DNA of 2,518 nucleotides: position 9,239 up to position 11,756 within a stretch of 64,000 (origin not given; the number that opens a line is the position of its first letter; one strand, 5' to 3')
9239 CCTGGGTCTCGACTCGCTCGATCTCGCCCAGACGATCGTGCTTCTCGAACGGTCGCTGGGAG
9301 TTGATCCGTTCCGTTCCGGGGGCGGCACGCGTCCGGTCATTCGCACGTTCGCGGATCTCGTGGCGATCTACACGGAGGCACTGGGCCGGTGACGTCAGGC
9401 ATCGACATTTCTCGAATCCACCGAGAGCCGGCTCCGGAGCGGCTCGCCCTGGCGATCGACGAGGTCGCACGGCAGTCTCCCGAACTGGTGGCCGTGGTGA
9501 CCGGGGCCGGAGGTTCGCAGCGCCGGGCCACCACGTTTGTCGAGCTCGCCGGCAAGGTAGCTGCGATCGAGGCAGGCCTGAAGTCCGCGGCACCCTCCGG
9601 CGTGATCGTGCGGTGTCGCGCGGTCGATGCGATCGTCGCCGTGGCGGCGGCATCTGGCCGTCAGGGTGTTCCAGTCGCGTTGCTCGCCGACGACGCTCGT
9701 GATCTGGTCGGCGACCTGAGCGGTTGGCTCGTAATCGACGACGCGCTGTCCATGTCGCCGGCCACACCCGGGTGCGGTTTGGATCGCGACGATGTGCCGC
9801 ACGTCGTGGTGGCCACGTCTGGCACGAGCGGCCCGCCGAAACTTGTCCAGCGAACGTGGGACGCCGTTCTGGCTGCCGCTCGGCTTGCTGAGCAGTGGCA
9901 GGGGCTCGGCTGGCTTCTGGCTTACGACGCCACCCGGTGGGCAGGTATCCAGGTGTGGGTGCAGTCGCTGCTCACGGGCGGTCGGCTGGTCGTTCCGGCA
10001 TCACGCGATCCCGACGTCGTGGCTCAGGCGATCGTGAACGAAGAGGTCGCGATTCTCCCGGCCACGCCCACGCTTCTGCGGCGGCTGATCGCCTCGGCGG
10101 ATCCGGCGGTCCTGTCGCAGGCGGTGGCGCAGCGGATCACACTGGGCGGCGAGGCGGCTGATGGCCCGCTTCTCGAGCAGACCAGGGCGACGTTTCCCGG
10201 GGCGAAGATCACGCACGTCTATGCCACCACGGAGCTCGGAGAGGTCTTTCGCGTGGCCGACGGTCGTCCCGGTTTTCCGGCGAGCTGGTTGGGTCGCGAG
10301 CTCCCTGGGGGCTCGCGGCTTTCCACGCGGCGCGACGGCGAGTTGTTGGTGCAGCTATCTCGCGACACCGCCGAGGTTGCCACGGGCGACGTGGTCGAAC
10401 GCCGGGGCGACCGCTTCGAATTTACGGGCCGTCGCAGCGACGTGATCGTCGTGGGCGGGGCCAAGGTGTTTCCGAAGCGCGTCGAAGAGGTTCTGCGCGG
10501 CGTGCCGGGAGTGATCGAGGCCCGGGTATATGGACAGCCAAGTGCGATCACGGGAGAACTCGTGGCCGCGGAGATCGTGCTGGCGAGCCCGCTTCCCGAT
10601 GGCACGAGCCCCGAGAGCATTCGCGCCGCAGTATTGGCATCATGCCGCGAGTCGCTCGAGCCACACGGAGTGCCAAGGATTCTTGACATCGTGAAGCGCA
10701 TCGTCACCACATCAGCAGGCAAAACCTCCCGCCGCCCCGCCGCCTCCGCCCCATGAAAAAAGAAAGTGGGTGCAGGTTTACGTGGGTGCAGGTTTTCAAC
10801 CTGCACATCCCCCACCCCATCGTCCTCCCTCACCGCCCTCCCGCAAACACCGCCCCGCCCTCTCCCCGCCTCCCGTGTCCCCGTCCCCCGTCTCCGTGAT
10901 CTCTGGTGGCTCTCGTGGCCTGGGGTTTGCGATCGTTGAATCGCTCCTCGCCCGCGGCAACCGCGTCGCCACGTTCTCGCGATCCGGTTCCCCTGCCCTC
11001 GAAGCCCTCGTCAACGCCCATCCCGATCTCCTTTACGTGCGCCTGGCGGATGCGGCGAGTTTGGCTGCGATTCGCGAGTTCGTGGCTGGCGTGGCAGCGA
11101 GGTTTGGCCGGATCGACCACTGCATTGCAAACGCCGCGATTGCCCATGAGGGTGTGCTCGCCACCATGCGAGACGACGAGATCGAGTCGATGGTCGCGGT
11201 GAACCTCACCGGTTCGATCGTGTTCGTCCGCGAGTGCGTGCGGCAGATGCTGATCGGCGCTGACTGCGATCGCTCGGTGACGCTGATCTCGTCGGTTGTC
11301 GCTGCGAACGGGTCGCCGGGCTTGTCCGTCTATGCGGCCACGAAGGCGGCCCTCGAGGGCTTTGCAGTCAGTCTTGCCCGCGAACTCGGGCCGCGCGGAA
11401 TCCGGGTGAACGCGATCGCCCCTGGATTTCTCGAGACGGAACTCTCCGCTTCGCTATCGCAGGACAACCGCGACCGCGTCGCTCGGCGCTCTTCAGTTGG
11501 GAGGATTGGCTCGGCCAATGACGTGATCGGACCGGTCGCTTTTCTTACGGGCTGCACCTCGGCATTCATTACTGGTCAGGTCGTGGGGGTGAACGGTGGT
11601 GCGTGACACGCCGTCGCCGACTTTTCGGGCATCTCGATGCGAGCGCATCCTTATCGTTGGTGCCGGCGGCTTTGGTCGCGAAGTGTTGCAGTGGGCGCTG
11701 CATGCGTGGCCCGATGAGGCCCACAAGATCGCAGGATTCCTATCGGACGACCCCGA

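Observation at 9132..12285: ACP + adenylating ligase + FabG-like reductase + NeuD/PglD acyltransferase: a module for a non-acetyl N-acyl decoration of an amino sugar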

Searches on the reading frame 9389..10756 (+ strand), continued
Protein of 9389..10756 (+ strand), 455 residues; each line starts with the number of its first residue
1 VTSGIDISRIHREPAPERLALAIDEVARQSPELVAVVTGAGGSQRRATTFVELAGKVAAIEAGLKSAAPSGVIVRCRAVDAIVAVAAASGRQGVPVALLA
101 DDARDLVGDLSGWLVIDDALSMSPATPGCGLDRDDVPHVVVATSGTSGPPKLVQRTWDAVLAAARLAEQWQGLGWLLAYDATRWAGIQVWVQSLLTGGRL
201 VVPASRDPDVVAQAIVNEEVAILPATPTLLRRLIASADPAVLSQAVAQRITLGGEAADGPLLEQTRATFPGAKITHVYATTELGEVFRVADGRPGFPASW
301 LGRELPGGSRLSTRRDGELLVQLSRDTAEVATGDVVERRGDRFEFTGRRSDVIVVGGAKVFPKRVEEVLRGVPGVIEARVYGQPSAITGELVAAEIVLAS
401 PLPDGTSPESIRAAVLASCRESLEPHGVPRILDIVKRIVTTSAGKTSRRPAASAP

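Call 34: search_solved_structures(query=A1, max_evalue=0.00001, show_alignments=4)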
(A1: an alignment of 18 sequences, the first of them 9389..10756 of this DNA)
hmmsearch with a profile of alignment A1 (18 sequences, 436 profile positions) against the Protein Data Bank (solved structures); distinct sequences matched with E-value up to 0.00001: 164 (the best 60 are shown).
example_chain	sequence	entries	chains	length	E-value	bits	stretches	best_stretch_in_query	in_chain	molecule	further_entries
5x8f_A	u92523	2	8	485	7.5e-37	130.3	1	68-434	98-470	2-succinylbenzoate--CoA ligase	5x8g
5buq_A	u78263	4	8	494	1.4e-36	129.5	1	68-434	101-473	2-succinylbenzoate--CoA ligase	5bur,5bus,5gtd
1t5d_X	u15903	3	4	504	1.2e-32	116.4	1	11-434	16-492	4-chlorobenzoyl CoA ligase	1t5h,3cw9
3cw8_X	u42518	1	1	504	1.7e-32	115.9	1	11-434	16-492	4-chlorobenzoyl CoA ligase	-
2qvz_X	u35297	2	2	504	4.1e-32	114.7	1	11-434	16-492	4-Chlorobenzoate CoA Ligase/Synthetase | 4-Chlorobenzoate CoA Ligase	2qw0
6sq8_A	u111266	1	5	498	7e-32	113.9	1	82-434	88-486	Fatty acid CoA ligase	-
2qvx_X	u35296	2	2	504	8.2e-32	113.7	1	11-434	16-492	4-Chlorobenzoate CoA Ligase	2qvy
3dlp_X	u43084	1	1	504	1.2e-31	113.2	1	11-434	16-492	4-Chlorobenzoate CoA Ligase/Synthetase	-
6h1b_A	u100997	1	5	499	5.7e-31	110.9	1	82-433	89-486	Fatty acid CoA ligase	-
4ir7_A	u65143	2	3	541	1.4e-30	109.6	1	7-435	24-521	Long chain fatty acid CoA ligase FadD10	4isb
3ipl_A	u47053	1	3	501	9.5e-29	103.6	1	7-434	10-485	2-succinylbenzoate--CoA ligase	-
8biq_D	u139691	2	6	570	1.1e-26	96.8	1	82-435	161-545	4-hydroxybutyrate--CoA ligase 1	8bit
3r44_A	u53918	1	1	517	3.7e-26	95.1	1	109-434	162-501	fatty acyl CoA synthetase FADD13 (FATTY-ACYL-CoA SYNTHETASE)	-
5u2a_A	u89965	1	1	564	2.7e-25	92.2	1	120-435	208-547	AMP-dependent synthetase and ligase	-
8wev_A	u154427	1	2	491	3e-25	92.1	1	9-434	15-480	Feruloyl-CoA Synthetase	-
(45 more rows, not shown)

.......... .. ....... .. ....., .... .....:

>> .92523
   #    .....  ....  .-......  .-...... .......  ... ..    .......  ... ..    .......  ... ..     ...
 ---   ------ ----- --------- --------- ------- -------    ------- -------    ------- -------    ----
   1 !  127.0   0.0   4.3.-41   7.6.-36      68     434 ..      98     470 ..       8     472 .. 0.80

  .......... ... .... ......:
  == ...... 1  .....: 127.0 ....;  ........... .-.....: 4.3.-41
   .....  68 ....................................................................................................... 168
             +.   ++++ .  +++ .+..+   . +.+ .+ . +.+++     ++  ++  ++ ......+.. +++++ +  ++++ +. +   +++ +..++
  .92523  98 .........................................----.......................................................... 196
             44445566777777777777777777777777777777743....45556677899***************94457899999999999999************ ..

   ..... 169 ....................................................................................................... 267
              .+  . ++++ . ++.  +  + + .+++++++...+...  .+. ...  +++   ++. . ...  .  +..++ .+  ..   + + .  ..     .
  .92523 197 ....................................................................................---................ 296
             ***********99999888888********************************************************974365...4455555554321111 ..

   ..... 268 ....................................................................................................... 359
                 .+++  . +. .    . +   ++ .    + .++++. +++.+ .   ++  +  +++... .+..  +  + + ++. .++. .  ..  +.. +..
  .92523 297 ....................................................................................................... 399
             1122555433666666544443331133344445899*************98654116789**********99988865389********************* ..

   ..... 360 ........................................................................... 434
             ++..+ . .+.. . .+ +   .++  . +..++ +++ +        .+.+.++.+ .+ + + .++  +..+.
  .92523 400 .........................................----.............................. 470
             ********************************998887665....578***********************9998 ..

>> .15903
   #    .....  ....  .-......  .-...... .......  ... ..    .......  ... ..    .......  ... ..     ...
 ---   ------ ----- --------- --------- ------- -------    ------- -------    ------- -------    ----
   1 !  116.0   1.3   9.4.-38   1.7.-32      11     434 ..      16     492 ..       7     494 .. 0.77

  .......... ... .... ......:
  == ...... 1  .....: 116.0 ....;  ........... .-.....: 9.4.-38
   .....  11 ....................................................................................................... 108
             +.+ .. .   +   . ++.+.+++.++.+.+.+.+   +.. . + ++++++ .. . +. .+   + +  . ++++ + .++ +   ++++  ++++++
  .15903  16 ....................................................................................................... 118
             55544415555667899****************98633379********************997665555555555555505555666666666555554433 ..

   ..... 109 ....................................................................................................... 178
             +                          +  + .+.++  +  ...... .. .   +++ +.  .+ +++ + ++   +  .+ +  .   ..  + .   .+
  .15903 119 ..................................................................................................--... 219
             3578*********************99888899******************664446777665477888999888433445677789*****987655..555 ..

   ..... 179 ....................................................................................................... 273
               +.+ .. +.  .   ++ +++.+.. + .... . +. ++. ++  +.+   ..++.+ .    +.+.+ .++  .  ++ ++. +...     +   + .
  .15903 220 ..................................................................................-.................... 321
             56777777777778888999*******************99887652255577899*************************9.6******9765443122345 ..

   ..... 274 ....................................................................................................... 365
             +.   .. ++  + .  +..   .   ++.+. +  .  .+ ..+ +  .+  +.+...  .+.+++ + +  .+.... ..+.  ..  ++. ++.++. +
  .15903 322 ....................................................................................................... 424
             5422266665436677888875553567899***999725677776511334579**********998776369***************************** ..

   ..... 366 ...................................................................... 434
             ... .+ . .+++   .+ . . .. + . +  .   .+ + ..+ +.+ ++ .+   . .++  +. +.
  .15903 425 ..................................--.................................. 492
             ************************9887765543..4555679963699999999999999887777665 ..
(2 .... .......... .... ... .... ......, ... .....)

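Call 42: search_protein_families(library=pfam, proteins=[L014:7537-7785:+, L014:9757-10638:+, L014:11231-11800:+, L014:11852-14437:+, L020:5928-7400:+], max_evalue=0.01)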
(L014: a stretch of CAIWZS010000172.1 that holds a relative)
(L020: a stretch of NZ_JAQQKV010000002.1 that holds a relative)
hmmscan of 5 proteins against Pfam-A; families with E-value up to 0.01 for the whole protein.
L014:7537-7785:+ (82 aa): 0 families

L014:9757-10638:+ (293 aa): 0 families

L014:11231-11800:+ (189 aa): 0 families

L014:11852-14437:+ (861 aa): 2 families
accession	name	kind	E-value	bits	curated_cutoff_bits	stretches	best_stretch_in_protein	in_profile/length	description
PF13385.13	Laminin_G_3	-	8.6e-18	65.4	27.6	1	713-853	16-151/151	Concanavalin A-like lectin/glucanases superfamily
PF04734.18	Ceramidase_alk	-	1.4e-05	24.4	32.1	0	220-282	36-102/509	Neutral/alkaline non-lysosomal ceramidase, N-terminal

L020:5928-7400:+ (490 aa): 0 families

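Call 46: search_dna_similar(query=window:9389-10756:+, collection=plasmids, mode=protein, max_evalue=1e-10, max_rows=30)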
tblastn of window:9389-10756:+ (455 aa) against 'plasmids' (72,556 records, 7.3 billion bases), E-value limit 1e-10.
Records with a match: 201; places in all: 203; records where one place covers at least 80% of the query: 0.
Best place of each record, by identity: <60% 201.
By first word of the organism name: Sinorhizobium 56; Bacillus 24; Azospirillum 16; Streptomyces 15; Rhizobium 11; Rhodococcus 7; Ensifer 7; Aminobacter 6; Mesorhizobium 6; Bradyrhizobium 5; and 31 more.
By predicted mobility (MOB-suite, as given by PLSDB): non-mobilizable 109; mobilizable 74; conjugative 18.
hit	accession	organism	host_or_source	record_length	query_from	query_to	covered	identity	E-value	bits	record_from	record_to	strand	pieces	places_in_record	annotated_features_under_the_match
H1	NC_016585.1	Azospirillum lipoferum 4B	-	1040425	139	452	69%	39.1%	1e-35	147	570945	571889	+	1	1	none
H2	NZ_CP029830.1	Azospirillum ramasamyi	single cell,Cow dung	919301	139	452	69%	38.6%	9e-38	154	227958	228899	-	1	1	AMP-binding protein | SDR family NAD(P)-dependent oxidoreductase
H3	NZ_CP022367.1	Azospirillum sp. TSH58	single cell,paddy soils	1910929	139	449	68%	38.8%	9e-42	166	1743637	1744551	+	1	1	record has no annotation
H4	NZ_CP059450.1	Azospirillum brasilense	Prokaryotes,soil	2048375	134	449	69%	37.9%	2e-40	162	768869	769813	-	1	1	none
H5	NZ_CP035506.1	Haematobacter massiliensis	single cell,human skin swab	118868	140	451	69%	38.4%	2e-34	144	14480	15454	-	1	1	AMP-binding protein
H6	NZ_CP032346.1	Azospirillum brasilense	soil sample,Agricultural field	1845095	139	449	68%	38.5%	6e-41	163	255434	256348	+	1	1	record has no annotation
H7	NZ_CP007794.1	Azospirillum argentinense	Triticum aestivum L.,Root,wheat ...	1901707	139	449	68%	38.4%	1e-40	162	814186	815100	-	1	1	record has no annotation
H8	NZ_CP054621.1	Azospirillum oryzae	cell culture,soil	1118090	139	449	68%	38.2%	1e-33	142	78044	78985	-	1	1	record has no annotation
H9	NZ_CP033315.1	Azospirillum brasilense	rhizosphere soil of Digitaria ...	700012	139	449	68%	37.9%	1e-40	162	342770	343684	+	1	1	fatty acid--CoA ligase family protein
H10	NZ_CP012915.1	Azospirillum brasilense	Digitaria eriantha,microbe,root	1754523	139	449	68%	37.9%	1e-40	162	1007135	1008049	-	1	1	none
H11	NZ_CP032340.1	Azospirillum brasilense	soil sample,Agricultural field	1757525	139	449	68%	37.9%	1e-40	162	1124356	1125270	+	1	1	none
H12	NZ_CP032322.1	Azospirillum argentinense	soil sample,Agricultural field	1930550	139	449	68%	37.9%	8e-40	160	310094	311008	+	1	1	record has no annotation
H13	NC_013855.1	Azospirillum sp. B510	-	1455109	139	452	69%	36.2%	2e-33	141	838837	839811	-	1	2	record has no annotation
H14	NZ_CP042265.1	Qingshengfaniella alkalisoli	cell culture,saline soil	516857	140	448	68%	36.5%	6e-35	145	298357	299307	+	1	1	class I adenylate-forming enzyme family protein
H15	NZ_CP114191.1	Aminobacter sp. NyZ550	-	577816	94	443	77%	30.6%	2e-18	96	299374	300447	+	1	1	class I adenylate-forming enzyme family protein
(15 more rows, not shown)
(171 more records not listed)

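Call 48: get_annotated_region(hit=H9, flank=9000)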
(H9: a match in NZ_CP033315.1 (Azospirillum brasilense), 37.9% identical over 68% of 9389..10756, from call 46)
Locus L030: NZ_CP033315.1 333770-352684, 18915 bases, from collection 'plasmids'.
description: Azospirillum brasilense strain Sp 7 plasmid p3, complete sequence
organism: Azospirillum brasilense (NCBI taxid 192)
taxonomy: Bacteria; Pseudomonadota; Alphaproteobacteria; Rhodospirillales; Azospirillaceae; Azospirillum; Azospirillum brasilense
host: -; source: rhizosphere soil of Digitaria decumbans,Agricultural field; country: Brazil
typing (MOB-suite, as given by PLSDB): non-mobilizable
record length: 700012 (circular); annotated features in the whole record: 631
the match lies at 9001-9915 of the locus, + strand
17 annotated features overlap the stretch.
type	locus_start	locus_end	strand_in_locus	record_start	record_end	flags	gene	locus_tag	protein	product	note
CDS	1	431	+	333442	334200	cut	-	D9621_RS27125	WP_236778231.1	SDR family oxidoreductase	-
CDS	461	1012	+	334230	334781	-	-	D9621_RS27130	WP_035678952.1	GNAT family N-acetyltransferase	-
CDS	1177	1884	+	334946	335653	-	-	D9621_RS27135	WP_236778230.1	sugar phosphate nucleotidyltransferase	GO:0009058 - biosynthetic process [Evidence IEA]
CDS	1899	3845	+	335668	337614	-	-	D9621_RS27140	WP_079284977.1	tetratricopeptide repeat protein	-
CDS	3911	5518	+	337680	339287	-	-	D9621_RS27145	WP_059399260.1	glycosyltransferase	-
CDS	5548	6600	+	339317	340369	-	pseI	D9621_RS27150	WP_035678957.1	pseudaminic acid synthase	-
CDS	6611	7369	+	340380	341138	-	-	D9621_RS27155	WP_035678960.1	glycosyltransferase family protein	-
CDS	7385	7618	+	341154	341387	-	-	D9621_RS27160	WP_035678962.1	hypothetical protein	-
CDS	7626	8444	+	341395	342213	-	-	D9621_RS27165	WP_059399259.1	alpha/beta fold hydrolase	-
CDS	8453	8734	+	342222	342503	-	-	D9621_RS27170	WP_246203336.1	acyl carrier protein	-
CDS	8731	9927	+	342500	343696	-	-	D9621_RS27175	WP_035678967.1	fatty acid--CoA ligase family protein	-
CDS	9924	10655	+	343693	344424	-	-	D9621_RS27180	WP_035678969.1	SDR family oxidoreductase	-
CDS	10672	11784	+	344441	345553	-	-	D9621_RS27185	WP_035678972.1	ketoacyl-ACP synthase III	-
CDS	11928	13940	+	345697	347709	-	-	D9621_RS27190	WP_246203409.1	flagellin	-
CDS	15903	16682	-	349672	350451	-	-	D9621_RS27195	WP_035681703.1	hypothetical protein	-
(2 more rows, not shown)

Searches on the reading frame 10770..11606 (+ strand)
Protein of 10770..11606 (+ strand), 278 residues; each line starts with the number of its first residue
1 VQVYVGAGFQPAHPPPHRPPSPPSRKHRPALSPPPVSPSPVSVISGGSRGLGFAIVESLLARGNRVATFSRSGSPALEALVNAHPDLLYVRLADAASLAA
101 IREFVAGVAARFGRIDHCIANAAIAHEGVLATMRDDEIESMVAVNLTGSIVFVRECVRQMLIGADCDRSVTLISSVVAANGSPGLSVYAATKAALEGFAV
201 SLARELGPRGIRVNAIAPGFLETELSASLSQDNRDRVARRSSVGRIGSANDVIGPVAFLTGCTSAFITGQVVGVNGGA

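Call 5: search_protein_families(library=pfam, proteins=[window:10770-11606:+], max_evalue=0.01)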
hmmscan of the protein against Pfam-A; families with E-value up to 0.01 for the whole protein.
window:10770-11606:+ (278 aa): 4 families
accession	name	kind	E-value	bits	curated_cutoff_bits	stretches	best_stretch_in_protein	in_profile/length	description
PF13561.12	adh_short_C2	-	1.2e-44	153.2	27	1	49-277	6-234/236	Enoyl-(Acyl carrier protein) reductase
PF00106.31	adh_short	-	2.8e-41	141.6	26.6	1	43-233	4-194/195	short chain dehydrogenase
PF08659.16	KR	-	1.6e-14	54.7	22.6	1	43-204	4-165/180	KR domain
PF23441.1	SDR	-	1.1e-08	35.3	27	1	43-277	11-254/258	SDR-like rossmann domain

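Call 6: search_protein_families(library=ncbifam, proteins=[window:10770-11606:+], max_evalue=0.01)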
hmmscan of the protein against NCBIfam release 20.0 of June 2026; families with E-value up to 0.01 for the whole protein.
window:10770-11606:+ (278 aa): 230 families (the best 25 are shown)
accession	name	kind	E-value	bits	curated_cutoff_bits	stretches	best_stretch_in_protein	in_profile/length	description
TIGR01830.1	3oxo_ACP_reduc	equivalog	4.1e-50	170.7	297.75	1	43-277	2-237/239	3-oxoacyl-[acyl-carrier-protein] reductase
NF004197.0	PRK05653.1-1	equivalog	1.8e-48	165.3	332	1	41-277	9-245/249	3-oxoacyl-ACP reductase FabG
NF009466.0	PRK12826.1-2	subfamily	2.3e-45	155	222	1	41-277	5-243/248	3-oxoacyl-ACP reductase FabG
NF005559.1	PRK07231.1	subfamily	1.6e-44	152.3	215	1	41-277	6-246/249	glucose 1-dehydrogenase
NF004198.0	PRK05653.1-3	equivalog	2.9e-42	144.8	296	1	41-277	9-245/248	3-oxoacyl-ACP reductase FabG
NF005067.0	PRK06484.1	equivalog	2.3e-41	142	713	1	33-277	267-510/524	short chain dehydrogenase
NF047420.2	EF_P_mod_YmfI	equivalog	2.4e-41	142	238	1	43-277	3-234/236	elongation factor P 5-aminopentanone reductase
NF040605.2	mycolic_FabG1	exception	8.2e-40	137.1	420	1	43-277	5-228/233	3-oxoacyl-ACP reductase FabG1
NF004199.0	PRK05653.1-4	equivalog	1.9e-39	135.7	301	1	42-277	8-244/247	3-oxoacyl-ACP reductase FabG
TIGR01829.1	AcAcCoA_reduct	subfamily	6.3e-38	130.8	302.1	1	41-277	2-239/242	acetoacetyl-CoA reductase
NF009468.0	PRK12826.1-4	equivalog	9.4e-37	127.1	318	1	42-278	10-247/256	SDR family oxidoreductase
NF009464.0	PRK12824.1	subfamily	3.4e-36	125.1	269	1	41-277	4-241/245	3-oxoacyl-ACP reductase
NF004778.0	PRK06124.1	equivalog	6.2e-36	124.1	303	1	41-277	13-251/256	SDR family oxidoreductase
NF004200.0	PRK05653.1-5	equivalog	1.2e-35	123.2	273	1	43-277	6-240/242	3-oxoacyl-ACP reductase FabG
NF005893.0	PRK07856.1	equivalog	2.7e-35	121.9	255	1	41-277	11-240/255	SDR family oxidoreductase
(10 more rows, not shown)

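Call 43: search_solved_structures(query=window:10875-11606:+, max_evalue=1e-20, show_alignments=2)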
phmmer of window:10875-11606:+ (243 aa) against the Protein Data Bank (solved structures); distinct sequences matched with E-value up to 1e-20: 125 (the best 60 are shown).
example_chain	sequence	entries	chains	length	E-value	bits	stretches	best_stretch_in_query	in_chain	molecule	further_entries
4yxf_A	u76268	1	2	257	7.4e-47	163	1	7-242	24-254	MupS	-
6t5x_A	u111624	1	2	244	2.1e-42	148.5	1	6-242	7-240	3-oxoacyl-[acyl-carrier-protein] reductase FabG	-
6t7m_A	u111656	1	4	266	3e-42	148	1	5-242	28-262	3-oxoacyl-[acyl-carrier-protein] reductase FabG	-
1i01_A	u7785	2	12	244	5.5e-41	143.9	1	6-242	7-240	BETA-KETOACYL [ACP] REDUCTASE | 3-oxoacyl-[acyl-carrier protein] reductase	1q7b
6t77_A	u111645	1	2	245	8.3e-41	143.3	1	5-242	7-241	3-oxoacyl-ACP reductase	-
1q7c_A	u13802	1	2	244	2.3e-40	141.8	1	6-242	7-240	3-oxoacyl-[acyl-carrier protein] reductase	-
7emg_A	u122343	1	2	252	1.7e-38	135.7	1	6-242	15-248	3-oxoacyl-[acyl-carrier-protein] reductase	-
5cdy_A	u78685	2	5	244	1.7e-37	132.5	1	6-242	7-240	3-oxoacyl-[acyl-carrier protein] reductase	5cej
4m8s_A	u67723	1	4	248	4.6e-37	131.1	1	5-242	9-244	Putative 3-oxoacyl-[acyl-carrier protein] reductase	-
3lyl_A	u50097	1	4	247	5.3e-35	124.3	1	5-242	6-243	3-oxoacyl-(Acyl-carrier-protein) reductase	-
4jro_A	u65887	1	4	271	5.4e-35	124.3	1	5-242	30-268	FabG protein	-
2nm0_A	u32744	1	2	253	1.1e-34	123.3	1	8-242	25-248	Probable 3-oxacyl-(Acyl-carrier-protein) reductase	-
3osu_A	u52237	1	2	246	1.1e-34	123.2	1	6-242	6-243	3-oxoacyl-[acyl-carrier-protein] reductase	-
3sj7_A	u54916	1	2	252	1.6e-34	122.7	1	7-242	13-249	3-oxoacyl-(Acyl-carrier-protein) reductase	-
3tzk_A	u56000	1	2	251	2.1e-34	122.4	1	5-242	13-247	3-oxoacyl-[acyl-carrier protein] reductase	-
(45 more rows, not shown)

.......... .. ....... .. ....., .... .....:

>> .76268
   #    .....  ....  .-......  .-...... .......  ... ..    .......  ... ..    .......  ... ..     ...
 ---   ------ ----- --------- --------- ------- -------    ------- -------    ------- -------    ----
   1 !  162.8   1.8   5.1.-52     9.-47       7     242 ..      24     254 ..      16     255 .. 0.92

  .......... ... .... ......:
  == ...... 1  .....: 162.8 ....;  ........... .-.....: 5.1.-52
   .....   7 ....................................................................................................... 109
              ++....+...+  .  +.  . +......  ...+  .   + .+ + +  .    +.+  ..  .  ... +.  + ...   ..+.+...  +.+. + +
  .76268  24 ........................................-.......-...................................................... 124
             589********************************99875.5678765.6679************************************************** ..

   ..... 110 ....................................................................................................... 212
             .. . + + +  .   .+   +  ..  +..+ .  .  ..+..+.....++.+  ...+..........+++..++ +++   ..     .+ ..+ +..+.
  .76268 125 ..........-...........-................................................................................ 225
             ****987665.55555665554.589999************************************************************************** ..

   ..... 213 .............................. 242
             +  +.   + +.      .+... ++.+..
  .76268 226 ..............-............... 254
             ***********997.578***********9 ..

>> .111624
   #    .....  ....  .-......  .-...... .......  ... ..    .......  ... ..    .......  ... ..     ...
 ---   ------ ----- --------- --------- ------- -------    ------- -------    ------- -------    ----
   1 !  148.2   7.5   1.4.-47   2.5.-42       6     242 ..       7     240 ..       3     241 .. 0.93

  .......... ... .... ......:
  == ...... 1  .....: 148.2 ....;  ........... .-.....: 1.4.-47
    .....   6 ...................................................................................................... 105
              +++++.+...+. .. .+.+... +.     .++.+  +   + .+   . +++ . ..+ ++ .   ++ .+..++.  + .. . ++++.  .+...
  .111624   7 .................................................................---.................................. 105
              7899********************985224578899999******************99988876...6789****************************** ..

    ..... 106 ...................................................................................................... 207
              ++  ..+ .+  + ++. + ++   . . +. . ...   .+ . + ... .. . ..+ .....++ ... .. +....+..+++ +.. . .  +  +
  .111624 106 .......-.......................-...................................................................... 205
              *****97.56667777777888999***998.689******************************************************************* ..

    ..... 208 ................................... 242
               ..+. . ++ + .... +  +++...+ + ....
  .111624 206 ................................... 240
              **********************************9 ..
